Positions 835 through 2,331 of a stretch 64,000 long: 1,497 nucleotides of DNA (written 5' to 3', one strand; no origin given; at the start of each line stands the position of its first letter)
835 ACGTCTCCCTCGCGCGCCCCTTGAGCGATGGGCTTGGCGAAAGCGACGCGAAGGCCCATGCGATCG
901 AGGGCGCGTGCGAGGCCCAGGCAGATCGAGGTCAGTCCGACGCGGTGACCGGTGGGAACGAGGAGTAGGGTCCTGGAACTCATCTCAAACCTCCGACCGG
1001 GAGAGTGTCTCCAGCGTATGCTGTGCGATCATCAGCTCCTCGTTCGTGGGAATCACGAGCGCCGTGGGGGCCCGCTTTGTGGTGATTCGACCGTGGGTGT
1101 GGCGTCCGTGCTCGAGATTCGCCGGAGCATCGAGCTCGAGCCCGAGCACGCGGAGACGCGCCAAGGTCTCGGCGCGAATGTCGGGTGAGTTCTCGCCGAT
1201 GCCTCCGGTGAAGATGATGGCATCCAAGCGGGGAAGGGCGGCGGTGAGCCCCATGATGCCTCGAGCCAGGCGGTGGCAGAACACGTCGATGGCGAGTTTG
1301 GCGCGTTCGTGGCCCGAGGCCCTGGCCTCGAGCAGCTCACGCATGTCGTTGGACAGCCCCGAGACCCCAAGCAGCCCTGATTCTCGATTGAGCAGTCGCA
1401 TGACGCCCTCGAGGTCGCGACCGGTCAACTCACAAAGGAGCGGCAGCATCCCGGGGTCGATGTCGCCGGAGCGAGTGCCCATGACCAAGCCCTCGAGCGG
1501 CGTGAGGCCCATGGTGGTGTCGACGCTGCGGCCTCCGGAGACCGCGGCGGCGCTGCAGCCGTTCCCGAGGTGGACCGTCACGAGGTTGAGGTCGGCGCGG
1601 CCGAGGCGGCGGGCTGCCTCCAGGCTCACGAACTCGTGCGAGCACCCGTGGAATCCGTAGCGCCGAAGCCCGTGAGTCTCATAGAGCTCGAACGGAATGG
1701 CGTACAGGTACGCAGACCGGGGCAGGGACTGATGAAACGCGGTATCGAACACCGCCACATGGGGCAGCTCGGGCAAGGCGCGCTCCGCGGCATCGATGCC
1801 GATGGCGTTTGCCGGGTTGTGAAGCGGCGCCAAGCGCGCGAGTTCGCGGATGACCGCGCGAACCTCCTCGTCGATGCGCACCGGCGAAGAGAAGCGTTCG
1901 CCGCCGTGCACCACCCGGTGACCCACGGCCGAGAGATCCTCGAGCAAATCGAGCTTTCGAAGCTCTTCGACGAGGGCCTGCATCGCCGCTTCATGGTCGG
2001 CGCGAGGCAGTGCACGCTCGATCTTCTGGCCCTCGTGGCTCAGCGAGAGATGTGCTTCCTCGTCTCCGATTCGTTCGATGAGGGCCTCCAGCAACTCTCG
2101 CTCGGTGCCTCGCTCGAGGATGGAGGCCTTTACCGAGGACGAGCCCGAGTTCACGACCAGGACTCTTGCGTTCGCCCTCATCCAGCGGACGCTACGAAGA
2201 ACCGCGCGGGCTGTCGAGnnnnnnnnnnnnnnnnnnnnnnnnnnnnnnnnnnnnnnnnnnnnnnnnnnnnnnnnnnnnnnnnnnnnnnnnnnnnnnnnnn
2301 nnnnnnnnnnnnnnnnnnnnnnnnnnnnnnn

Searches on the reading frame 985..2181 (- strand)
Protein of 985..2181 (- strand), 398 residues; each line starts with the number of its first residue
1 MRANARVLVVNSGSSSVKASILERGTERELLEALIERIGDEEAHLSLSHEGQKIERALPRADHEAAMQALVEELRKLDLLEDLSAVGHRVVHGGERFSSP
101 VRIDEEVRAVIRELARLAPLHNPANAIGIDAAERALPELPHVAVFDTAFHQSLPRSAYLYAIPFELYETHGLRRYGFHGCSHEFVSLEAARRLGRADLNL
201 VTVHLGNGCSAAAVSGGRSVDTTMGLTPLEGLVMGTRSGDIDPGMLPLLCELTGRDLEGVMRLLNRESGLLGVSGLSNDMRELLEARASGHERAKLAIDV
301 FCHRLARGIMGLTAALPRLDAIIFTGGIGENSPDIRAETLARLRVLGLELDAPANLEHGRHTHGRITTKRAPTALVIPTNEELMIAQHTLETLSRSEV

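Call 42: find_encoding_contigs(protein=window:985-2181:-, flank=10000, max_places=10)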
Protein window:985-2181:- (398 aa): 11 contigs read that carry it; 7 places shown.
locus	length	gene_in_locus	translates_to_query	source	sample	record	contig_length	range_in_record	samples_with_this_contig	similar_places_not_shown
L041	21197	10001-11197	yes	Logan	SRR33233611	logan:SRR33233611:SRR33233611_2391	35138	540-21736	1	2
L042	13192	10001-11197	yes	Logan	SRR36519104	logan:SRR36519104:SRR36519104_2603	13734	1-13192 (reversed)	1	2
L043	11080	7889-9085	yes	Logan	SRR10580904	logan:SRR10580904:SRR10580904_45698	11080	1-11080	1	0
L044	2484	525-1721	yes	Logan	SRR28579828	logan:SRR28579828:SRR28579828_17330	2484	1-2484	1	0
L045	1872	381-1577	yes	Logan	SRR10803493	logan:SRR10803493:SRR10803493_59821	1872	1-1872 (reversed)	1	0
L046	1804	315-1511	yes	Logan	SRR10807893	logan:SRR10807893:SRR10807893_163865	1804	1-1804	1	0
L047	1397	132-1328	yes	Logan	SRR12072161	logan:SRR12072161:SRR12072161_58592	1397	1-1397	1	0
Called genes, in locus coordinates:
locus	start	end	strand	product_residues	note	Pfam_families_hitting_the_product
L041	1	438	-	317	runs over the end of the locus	PF16697:Yop-YscD_cpl, PF00498:FHA, PF00990:GGDEF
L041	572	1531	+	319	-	PF13462:Thioredoxin_4, PF01323:DSBA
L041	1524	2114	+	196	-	-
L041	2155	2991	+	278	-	PF13442:Cytochrome_CBB3, PF00034:Cytochrom_C (weak)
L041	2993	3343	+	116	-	-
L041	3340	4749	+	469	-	PF01565:FAD_binding_4, PF02913:FAD-oxidase_C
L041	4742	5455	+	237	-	PF02190:LON_substr_bdg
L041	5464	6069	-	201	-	PF00925:GTP_cyclohydro2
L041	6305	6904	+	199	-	PF01227:GTP_cyclohydroI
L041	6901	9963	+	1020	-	PF00930:DPPIV_N (faint), PF26550:Tricorn_2nd, PF26549:Tricorn_N, PF07676:PD40, PF26549:Tricorn_N (weak)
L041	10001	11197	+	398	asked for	PF00871:Acetate_kinase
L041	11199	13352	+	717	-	PF13500:AAA_26, PF07085:DRTGG, PF01515:PTA_PTB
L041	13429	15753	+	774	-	-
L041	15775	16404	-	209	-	PF00484:Pro_CA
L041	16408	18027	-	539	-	PF00916:Sulfate_transp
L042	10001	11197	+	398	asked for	PF00871:Acetate_kinase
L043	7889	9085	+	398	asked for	PF00871:Acetate_kinase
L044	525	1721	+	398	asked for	PF00871:Acetate_kinase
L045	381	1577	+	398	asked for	PF00871:Acetate_kinase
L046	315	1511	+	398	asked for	PF00871:Acetate_kinase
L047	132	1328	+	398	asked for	PF00871:Acetate_kinase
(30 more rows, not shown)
